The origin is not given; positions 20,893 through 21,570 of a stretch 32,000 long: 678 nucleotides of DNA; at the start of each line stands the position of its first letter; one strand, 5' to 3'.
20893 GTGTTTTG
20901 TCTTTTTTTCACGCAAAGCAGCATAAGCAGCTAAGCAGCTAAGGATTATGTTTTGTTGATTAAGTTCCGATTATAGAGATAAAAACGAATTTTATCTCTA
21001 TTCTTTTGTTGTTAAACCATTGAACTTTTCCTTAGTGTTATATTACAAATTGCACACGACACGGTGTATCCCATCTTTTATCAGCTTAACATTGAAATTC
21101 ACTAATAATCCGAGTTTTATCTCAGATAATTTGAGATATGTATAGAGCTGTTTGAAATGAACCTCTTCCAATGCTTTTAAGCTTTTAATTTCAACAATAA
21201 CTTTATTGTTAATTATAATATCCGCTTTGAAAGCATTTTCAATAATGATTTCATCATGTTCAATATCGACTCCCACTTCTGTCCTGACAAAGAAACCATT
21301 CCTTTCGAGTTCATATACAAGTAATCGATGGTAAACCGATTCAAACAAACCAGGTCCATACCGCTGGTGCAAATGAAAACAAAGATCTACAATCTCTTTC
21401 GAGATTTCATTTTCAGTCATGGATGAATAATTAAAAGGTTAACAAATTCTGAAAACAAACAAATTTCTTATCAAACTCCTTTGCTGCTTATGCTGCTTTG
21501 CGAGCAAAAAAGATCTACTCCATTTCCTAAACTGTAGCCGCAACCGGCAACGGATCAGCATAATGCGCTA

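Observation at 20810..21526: AT-rich GxxExxY (PD-(D/E)XK-fold) gene bracketed by perfect 20-bp inverted repeats splits the complex I operon between nuoF and nuoG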

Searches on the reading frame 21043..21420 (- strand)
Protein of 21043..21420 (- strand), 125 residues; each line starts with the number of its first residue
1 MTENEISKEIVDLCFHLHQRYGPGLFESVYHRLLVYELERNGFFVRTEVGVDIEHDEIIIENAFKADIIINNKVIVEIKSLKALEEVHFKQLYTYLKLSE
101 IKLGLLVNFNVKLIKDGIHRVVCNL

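Call 3: search_protein_families(library=pfam, proteins=[window:21043-21420:-], max_evalue=0.01)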
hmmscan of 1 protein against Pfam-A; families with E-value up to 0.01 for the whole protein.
window:21043-21420:- (125 aa): 1 family
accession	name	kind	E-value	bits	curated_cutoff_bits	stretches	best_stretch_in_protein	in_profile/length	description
PF13366.12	PDDEXK_3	-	1.2e-34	119.7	22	1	5-121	2-117/117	PD-(D/E)XK nuclease superfamily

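Call 4: search_protein_families(library=ncbifam, proteins=[window:21043-21420:-], max_evalue=0.01)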
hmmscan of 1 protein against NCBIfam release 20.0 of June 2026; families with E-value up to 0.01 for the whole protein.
window:21043-21420:- (125 aa): 1 family
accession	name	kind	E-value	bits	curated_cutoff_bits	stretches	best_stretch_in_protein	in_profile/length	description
TIGR04256.1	GxxExxY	subfamily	8.4e-36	122.9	35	1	5-122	1-116/116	GxxExxY protein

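Call 16: find_encoding_contigs(protein=window:21043-21420:-, flank=10000, max_places=10)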
Protein window:21043-21420:- (125 aa): no gene with exactly this product is on record in the collection.

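Call 17: find_homologous_proteins(query=window:21043-21420:-, max_evalue=0.00001)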
Query window:21043-21420:- (125 aa): 4421 proteins with E <= 0.00001 among 4428 candidates; the best 120 are listed.
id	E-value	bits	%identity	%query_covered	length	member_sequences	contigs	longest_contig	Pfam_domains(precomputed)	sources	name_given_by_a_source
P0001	2.0e-73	262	99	100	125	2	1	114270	PF13366.13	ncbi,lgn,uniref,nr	ncbi:GxxExxY protein [Chitinophaga sp. sic0106]|uniref:GxxExxY protein n=1 Tax=Chitinophaga sp. sic0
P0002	4.4e-53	197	72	100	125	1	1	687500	PF13366.13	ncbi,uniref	ncbi:GxxExxY protein [Chitinophaga sp. Hz27]|uniref:GxxExxY protein n=1 Tax=Chitinophaga sp. Hz27 Ta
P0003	5.4e-53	196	70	98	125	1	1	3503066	PF13366.13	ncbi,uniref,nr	ncbi:GxxExxY protein [Chitinophaga sp. Cy-1792]|uniref:GxxExxY protein n=1 Tax=Chitinophaga sp. Cy-1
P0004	2.2e-52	194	70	100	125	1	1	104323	PF13366.13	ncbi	-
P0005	1.2e-51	192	70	100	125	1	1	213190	PF13366.13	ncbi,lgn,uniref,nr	ncbi:GxxExxY protein [Chitinophaga dinghuensis]|uniref:GxxExxY protein n=1 Tax=Chitinophaga dinghuen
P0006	1.0e-44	170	62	100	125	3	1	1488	PF13366.13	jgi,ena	-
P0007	1.4e-44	169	62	100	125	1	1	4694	PF13366.13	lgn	-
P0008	1.7e-44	169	62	100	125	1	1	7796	PF13366.13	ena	-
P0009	1.7e-44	169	63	100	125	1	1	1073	PF13366.13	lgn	-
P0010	1.7e-44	169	62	100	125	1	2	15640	PF13366.13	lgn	-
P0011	2.1e-44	169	62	100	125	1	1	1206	PF13366.13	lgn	-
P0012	2.5e-44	168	63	100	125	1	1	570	PF13366.13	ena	-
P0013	4.4e-44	168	62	100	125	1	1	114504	PF13366.13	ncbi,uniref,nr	ncbi:GxxExxY protein [Chitinophaga eiseniae]|uniref:GxxExxY protein n=1 Tax=Chitinophaga eiseniae Ta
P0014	4.5e-44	167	63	100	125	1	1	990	PF13366.13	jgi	-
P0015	4.6e-44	167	63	100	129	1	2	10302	PF13366.13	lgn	-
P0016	4.6e-44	167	61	100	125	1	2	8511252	PF13366.13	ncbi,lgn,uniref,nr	ncbi:GxxExxY protein [Chitinophaga oryzae]|uniref:GxxExxY protein n=1 Tax=Chitinophaga oryzae TaxID=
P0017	8.0e-44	167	62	100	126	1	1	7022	PF13366.13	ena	-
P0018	9.1e-44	167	62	100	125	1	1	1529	PF13366.13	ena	-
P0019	9.7e-44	166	62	100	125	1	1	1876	PF13366.13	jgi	jgi:GxxExxY protein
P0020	1.2e-43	166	63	100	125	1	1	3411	PF13366.13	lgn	-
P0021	1.4e-43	166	62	100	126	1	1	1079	PF13366.13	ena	-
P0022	1.6e-43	166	61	100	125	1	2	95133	PF13366.13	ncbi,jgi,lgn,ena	-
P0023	1.6e-43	166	61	100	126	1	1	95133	PF13366.13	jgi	jgi:GxxExxY protein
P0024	1.8e-43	166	61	100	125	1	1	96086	PF13366.13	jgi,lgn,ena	-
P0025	2.1e-43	165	62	100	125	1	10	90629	PF13366.13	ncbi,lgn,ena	-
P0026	2.2e-43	165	61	100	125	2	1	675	PF13366.13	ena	-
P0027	2.3e-43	165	61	100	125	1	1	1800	PF13366.13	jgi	-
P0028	2.4e-43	165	62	100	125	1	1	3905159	PF13366.13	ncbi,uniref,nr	ncbi:GxxExxY protein [Chitinophaga qingshengii]|uniref:GxxExxY protein n=1 Tax=Chitinophaga qingshen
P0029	2.4e-43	165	60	100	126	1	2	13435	PF13366.13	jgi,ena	-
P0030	3.1e-43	165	60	100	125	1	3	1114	PF13366.13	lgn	-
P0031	3.8e-43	165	59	100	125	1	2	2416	PF13366.13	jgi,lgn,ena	jgi:GxxExxY protein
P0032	3.8e-43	165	60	100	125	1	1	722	PF13366.13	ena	-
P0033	3.9e-43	164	62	100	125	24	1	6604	PF13366.13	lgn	-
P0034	4.2e-43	164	62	100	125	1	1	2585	PF13366.13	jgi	jgi:GxxExxY protein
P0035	5.1e-43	164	62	100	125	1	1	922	PF13366.13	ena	-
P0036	5.4e-43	164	60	100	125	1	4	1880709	PF13366.13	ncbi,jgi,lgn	-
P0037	5.9e-43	164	62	100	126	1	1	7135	PF13366.13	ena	-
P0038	6.1e-43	164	60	100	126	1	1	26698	PF13366.13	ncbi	-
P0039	6.1e-43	164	61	100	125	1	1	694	PF13366.13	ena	-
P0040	6.2e-43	164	62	100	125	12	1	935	PF13366.13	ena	-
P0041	6.3e-43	164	61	100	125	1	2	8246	PF13366.13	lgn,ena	-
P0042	6.5e-43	164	61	100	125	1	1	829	PF13366.13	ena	-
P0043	7.1e-43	164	59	100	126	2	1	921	PF13366.13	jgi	-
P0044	7.7e-43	164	60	100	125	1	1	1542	PF13366.13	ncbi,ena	-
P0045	8.4e-43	163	61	100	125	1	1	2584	PF13366.13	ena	-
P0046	8.6e-43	163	60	100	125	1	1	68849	PF13366.13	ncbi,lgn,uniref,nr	ncbi:MAG TPA: GxxExxY protein [Chitinophaga sp.]|uniref:GxxExxY protein n=1 Tax=Chitinophaga sp. Tax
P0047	9.1e-43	163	61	100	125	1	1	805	PF13366.13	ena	-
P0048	9.2e-43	163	62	100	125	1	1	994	PF13366.13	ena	-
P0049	9.8e-43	163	61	100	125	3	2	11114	PF13366.13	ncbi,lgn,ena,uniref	ncbi:GxxExxY protein [Chitinophaga sp.]|uniref:GxxExxY protein n=1 Tax=Chitinophaga sp. TaxID=186918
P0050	1.0e-42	163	61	100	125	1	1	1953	PF13366.13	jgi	jgi:GxxExxY protein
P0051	1.0e-42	163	61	100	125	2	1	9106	PF13366.13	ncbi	-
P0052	1.1e-42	163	61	100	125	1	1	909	PF13366.13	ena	-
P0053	1.1e-42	163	60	100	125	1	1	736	PF13366.13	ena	-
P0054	1.1e-42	163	64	100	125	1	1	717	PF13366.13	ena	-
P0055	1.1e-42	163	62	100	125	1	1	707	PF13366.13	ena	-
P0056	1.2e-42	163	62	100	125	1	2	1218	PF13366.13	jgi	-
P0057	1.2e-42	163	61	100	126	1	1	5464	PF13366.13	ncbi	-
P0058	1.3e-42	163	61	100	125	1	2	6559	PF13366.13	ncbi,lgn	-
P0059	1.3e-42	163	61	100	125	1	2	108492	PF13366.13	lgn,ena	-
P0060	1.4e-42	163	61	100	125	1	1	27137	PF13366.13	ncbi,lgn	-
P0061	1.6e-42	163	60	98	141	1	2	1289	PF13366.13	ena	-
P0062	1.6e-42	162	61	100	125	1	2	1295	PF13366.13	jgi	jgi:GxxExxY protein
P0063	1.7e-42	162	62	100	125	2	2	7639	PF13366.13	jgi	jgi:GxxExxY protein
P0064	1.8e-42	162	62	100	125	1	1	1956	PF13366.13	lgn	-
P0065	1.9e-42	162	61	100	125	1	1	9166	PF13366.13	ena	-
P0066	2.1e-42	162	62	100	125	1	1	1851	PF13366.13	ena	-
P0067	2.3e-42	162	59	100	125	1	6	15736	PF13366.13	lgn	-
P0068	2.4e-42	162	59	100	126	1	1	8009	PF13366.13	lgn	-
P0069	2.6e-42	162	60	99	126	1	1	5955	PF13366.13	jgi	jgi:GxxExxY protein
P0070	2.6e-42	162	60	100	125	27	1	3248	PF13366.13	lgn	-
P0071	2.7e-42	162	61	100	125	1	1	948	PF13366.13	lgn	-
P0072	2.7e-42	162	59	100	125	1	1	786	PF13366.13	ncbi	-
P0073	3.0e-42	162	60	99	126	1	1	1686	PF13366.13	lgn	-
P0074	3.0e-42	162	60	99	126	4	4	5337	PF13366.13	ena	-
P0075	3.6e-42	161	59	100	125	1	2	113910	PF13366.13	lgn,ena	-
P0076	4.2e-42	161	58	100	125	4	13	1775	PF13366.13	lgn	-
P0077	4.2e-42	161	59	100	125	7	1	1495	PF13366.13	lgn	-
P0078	4.2e-42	161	60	99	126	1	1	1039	PF13366.13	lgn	-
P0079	4.3e-42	161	59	100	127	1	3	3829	PF13366.13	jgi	jgi:GxxExxY protein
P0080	4.3e-42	161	61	100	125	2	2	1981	PF13366.13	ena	-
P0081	4.4e-42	161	60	99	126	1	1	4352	PF13366.13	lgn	-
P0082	4.4e-42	161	61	100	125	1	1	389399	PF13366.13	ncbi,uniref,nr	ncbi:GxxExxY protein [Lacibacter luteus]|uniref:GxxExxY protein n=1 Tax=Lacibacter luteus TaxID=2508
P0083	4.6e-42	161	60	100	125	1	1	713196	PF13366.13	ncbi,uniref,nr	ncbi:GxxExxY protein [Chitinophaga varians]|uniref:GxxExxY protein n=1 Tax=Chitinophaga varians TaxI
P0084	4.6e-42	161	58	100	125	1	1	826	PF13366.13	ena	-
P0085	4.8e-42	161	61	100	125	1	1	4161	PF13366.13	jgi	jgi:GxxExxY protein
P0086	4.9e-42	161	59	100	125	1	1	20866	PF13366.13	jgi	jgi:GxxExxY protein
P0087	5.2e-42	161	58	100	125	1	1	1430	PF13366.13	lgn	-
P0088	5.2e-42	161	60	100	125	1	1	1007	PF13366.13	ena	-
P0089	5.5e-42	161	60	100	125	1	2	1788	PF13366.13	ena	-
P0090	6.0e-42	161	59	100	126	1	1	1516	PF13366.13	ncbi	-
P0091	6.3e-42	161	58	100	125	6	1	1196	PF13366.13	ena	-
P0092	6.3e-42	161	61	100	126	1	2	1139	PF13366.13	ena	-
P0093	6.4e-42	161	60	100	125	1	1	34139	PF13366.13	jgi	jgi:GxxExxY protein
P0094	6.4e-42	161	58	100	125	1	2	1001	PF13366.13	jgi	jgi:GxxExxY protein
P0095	6.7e-42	160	58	100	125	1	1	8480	PF13366.13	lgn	-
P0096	6.9e-42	160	59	100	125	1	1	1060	PF13366.13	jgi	jgi:GxxExxY protein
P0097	6.9e-42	160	61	100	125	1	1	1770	PF13366.13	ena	-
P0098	7.6e-42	160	62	100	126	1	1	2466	PF13366.13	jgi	jgi:GxxExxY protein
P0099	7.8e-42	160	61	100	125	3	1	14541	PF13366.13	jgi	jgi:GxxExxY protein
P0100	7.9e-42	160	60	100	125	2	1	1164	PF13366.13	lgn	-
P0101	7.9e-42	160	59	100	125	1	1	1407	PF13366.13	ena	-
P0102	8.0e-42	160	61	100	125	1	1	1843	PF13366.13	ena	-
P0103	8.0e-42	160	58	100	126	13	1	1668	PF13366.13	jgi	jgi:GxxExxY protein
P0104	8.1e-42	160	61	100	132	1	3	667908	PF13366.13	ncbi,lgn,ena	-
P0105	8.3e-42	160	62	100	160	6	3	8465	PF13366.13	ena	-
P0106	8.4e-42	160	62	100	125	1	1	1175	PF13366.13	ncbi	-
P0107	8.8e-42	160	60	100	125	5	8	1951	PF13366.13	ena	-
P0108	8.9e-42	160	60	100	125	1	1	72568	PF13366.13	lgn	-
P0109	9.0e-42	160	60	100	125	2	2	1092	PF13366.13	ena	-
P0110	9.3e-42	160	61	100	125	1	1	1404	PF13366.13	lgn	-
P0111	9.3e-42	160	60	100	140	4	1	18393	PF13366.13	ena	-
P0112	9.6e-42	160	60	100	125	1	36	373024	PF13366.13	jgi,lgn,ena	jgi:GxxExxY protein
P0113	9.6e-42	160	60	100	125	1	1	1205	PF13366.13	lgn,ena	-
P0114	9.7e-42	160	59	100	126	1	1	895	PF13366.13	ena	-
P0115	1.0e-41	160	59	100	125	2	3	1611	PF13366.13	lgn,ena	-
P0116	1.1e-41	160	62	100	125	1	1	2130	PF13366.13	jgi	jgi:GxxExxY protein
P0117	1.1e-41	160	60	100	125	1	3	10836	PF13366.13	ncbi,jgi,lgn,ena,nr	ncbi:MAG: GxxExxY protein [Chitinophagaceae bacterium]|nr:MAG: GxxExxY protein [Chitinophagaceae bac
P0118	1.1e-41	160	62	100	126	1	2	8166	PF13366.13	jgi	jgi:GxxExxY protein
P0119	1.2e-41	160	59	100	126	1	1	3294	PF13366.13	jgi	jgi:GxxExxY protein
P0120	1.2e-41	160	61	100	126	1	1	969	PF13366.13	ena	-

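Call 18: find_encoding_contigs(protein=P0001, flank=10000, max_places=3)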
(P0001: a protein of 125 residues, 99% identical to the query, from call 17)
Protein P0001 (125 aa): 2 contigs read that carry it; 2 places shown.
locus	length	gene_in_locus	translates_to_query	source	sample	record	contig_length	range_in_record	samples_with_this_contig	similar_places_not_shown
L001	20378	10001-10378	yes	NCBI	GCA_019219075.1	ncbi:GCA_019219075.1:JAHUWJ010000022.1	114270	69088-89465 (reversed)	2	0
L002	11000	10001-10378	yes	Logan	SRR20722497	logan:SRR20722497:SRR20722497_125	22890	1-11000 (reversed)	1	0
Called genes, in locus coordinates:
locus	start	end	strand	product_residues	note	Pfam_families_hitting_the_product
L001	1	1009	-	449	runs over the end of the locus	PF00587:tRNA-synt_2b (weak), PF13393:tRNA-synt_His, PF03129:HGTP_anticodon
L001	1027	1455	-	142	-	PF01451:LMWPc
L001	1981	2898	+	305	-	PF12849:PBP_like_2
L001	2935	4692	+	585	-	PF13181:TPR_8 (faint), PF13414:TPR_11 (faint), PF07719:TPR_2 (faint), PF13431:TPR_17 (faint)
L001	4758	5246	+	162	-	PF00507:Oxidored_q4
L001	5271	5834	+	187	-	PF01058:Oxidored_q6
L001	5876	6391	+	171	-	PF00329:Complex1_30kDa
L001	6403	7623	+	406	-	PF00346:Complex1_49kDa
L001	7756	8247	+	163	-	PF01257:2Fe-2S_thioredx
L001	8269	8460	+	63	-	-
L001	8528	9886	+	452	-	PF01512:Complex1_51K, PF10589:NADH_4Fe-4S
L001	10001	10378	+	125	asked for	PF13366:PDDEXK_3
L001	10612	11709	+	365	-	PF00111:Fer2 (weak), PF13510:Fer2_4, PF10588:NADH-G_4Fe-4S_3, PF22117:Fer4_Nqo3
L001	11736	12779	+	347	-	PF00146:NADHdh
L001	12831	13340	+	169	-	PF13534:Fer4_17 (faint), PF13183:Fer4_8 (weak), PF13237:Fer4_10, PF00037:Fer4 (weak), PF12838:Fer4_7, PF13187:Fer4_9, PF13484:Fer4_16, PF00037:Fer4, +5 more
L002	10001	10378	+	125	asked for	PF13366:PDDEXK_3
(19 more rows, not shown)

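Call 19: find_encoding_contigs(protein=P0002, flank=6000, max_places=3)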
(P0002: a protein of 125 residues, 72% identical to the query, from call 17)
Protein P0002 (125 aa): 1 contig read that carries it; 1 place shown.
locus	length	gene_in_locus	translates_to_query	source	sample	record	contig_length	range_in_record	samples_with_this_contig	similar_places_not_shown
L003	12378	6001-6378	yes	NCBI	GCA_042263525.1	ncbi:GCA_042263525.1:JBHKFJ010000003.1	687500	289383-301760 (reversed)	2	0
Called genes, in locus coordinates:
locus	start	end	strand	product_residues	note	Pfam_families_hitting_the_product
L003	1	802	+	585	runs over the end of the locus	PF07719:TPR_2 (faint), PF13181:TPR_8 (faint), PF13414:TPR_11 (faint), PF13432:TPR_16 (faint), PF13428:TPR_14 (faint), PF13431:TPR_17 (faint)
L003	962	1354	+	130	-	PF00507:Oxidored_q4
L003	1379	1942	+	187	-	PF01058:Oxidored_q6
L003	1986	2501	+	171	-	PF00329:Complex1_30kDa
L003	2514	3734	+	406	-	PF00346:Complex1_49kDa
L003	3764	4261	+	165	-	PF01257:2Fe-2S_thioredx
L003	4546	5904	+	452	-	PF01512:Complex1_51K, PF10589:NADH_4Fe-4S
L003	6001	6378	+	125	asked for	PF13366:PDDEXK_3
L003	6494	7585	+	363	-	PF00111:Fer2 (weak), PF13510:Fer2_4, PF10588:NADH-G_4Fe-4S_3, PF22117:Fer4_Nqo3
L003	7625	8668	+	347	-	PF00146:NADHdh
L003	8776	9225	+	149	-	PF13534:Fer4_17 (faint), PF00037:Fer4 (weak), PF13183:Fer4_8 (weak), PF13237:Fer4_10, PF12838:Fer4_7, PF13187:Fer4_9, PF13484:Fer4_16, PF00037:Fer4, +5 more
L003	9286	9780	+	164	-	PF00499:Oxidored_q3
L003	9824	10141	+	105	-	PF00420:Oxidored_q2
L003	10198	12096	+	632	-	PF00662:Proton_antipo_N, PF00361:Proton_antipo_M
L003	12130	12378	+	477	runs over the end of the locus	PF00361:Proton_antipo_M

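Call 20: find_encoding_contigs(protein=P0003, flank=6000, max_places=3)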
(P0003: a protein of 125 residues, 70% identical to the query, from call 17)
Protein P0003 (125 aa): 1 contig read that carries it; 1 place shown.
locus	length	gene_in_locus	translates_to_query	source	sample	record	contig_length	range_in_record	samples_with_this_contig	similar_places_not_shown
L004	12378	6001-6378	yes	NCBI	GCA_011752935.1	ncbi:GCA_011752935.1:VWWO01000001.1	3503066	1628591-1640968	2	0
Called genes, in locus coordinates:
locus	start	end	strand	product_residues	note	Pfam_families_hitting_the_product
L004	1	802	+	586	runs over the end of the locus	PF07719:TPR_2 (faint), PF13181:TPR_8 (faint), PF13414:TPR_11 (faint), PF13428:TPR_14 (faint), PF14559:TPR_19 (faint), PF13431:TPR_17 (faint)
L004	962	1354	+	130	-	PF00507:Oxidored_q4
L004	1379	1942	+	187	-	PF01058:Oxidored_q6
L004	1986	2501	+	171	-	PF00329:Complex1_30kDa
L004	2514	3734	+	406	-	PF00346:Complex1_49kDa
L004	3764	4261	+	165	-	PF01257:2Fe-2S_thioredx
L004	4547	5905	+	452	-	PF01512:Complex1_51K, PF10589:NADH_4Fe-4S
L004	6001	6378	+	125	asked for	PF13366:PDDEXK_3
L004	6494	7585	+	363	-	PF00111:Fer2 (weak), PF13510:Fer2_4, PF10588:NADH-G_4Fe-4S_3, PF22117:Fer4_Nqo3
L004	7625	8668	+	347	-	PF00146:NADHdh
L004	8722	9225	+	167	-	PF13534:Fer4_17 (faint), PF13237:Fer4_10, PF00037:Fer4 (weak), PF12838:Fer4_7, PF13183:Fer4_8 (weak), PF13187:Fer4_9, PF13484:Fer4_16, PF00037:Fer4, +5 more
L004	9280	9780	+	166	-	PF00499:Oxidored_q3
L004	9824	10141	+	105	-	PF00420:Oxidored_q2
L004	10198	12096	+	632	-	PF00662:Proton_antipo_N, PF00361:Proton_antipo_M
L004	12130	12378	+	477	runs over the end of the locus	PF00361:Proton_antipo_M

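Call 22: find_encoding_contigs(protein=P0016, flank=6000, max_places=3)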
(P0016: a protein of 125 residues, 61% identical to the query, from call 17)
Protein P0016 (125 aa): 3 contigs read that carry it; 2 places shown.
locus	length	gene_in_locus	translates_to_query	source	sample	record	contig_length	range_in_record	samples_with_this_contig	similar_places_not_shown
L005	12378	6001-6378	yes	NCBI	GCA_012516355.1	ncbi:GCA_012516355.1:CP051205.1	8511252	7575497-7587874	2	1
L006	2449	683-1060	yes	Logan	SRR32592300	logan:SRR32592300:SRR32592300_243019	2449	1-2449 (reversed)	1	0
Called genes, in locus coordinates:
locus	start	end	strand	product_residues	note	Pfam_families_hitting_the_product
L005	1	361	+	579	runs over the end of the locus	PF13414:TPR_11 (faint), PF14559:TPR_19 (faint), PF13431:TPR_17 (faint)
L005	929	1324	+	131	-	PF00507:Oxidored_q4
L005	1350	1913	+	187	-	PF01058:Oxidored_q6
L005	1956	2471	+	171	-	PF00329:Complex1_30kDa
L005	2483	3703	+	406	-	PF00346:Complex1_49kDa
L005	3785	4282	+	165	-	PF01257:2Fe-2S_thioredx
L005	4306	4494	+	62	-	-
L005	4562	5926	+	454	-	PF01512:Complex1_51K, PF22461:SLBB_2 (weak), PF10589:NADH_4Fe-4S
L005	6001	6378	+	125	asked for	PF13366:PDDEXK_3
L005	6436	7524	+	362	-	PF00111:Fer2 (weak), PF13510:Fer2_4, PF10588:NADH-G_4Fe-4S_3, PF22117:Fer4_Nqo3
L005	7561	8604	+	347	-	PF00146:NADHdh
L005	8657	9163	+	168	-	PF13534:Fer4_17 (faint), PF13237:Fer4_10, PF00037:Fer4 (weak), PF12838:Fer4_7, PF13183:Fer4_8 (weak), PF13187:Fer4_9, PF13484:Fer4_16, PF00037:Fer4, +5 more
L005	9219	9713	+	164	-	PF00499:Oxidored_q3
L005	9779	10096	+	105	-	PF00420:Oxidored_q2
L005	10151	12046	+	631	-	PF00662:Proton_antipo_N, PF00361:Proton_antipo_M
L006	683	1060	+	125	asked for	PF13366:PDDEXK_3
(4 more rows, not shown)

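Call 23: find_encoding_contigs(protein=P0082, flank=6000, max_places=3)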
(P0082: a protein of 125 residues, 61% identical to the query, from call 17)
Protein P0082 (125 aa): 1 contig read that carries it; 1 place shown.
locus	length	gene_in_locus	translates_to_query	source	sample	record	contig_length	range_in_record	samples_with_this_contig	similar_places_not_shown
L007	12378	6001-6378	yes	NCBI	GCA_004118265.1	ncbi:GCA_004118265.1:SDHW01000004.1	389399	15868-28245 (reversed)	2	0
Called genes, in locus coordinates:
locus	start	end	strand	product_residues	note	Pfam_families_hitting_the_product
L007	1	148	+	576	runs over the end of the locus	PF00515:TPR_1 (faint), PF07719:TPR_2 (faint), PF12895:ANAPC3 (faint), PF13181:TPR_8 (faint), PF13428:TPR_14 (faint), PF13432:TPR_16 (weak), PF14559:TPR_19 (weak)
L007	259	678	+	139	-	PF00507:Oxidored_q4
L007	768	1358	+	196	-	PF01058:Oxidored_q6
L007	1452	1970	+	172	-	PF00329:Complex1_30kDa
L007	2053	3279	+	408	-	PF00346:Complex1_49kDa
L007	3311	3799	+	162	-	PF01257:2Fe-2S_thioredx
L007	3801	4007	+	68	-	-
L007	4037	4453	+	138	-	PF00903:Glyoxalase, PF06983:3-dmu-9_3-mt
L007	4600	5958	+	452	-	PF01512:Complex1_51K, PF22461:SLBB_2 (faint), PF10589:NADH_4Fe-4S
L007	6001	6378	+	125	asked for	PF13366:PDDEXK_3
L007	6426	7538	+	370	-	PF00111:Fer2 (weak), PF13510:Fer2_4, PF10588:NADH-G_4Fe-4S_3, PF22117:Fer4_Nqo3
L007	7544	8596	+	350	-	PF00146:NADHdh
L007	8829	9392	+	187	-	PF25160:LdpA_Fe-S-bd (faint), PF13237:Fer4_10, PF00037:Fer4 (weak), PF13183:Fer4_8 (weak), PF12838:Fer4_7, PF13187:Fer4_9, PF13484:Fer4_16, PF00037:Fer4, +6 more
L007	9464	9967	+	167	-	PF00499:Oxidored_q3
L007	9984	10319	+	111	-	PF00420:Oxidored_q2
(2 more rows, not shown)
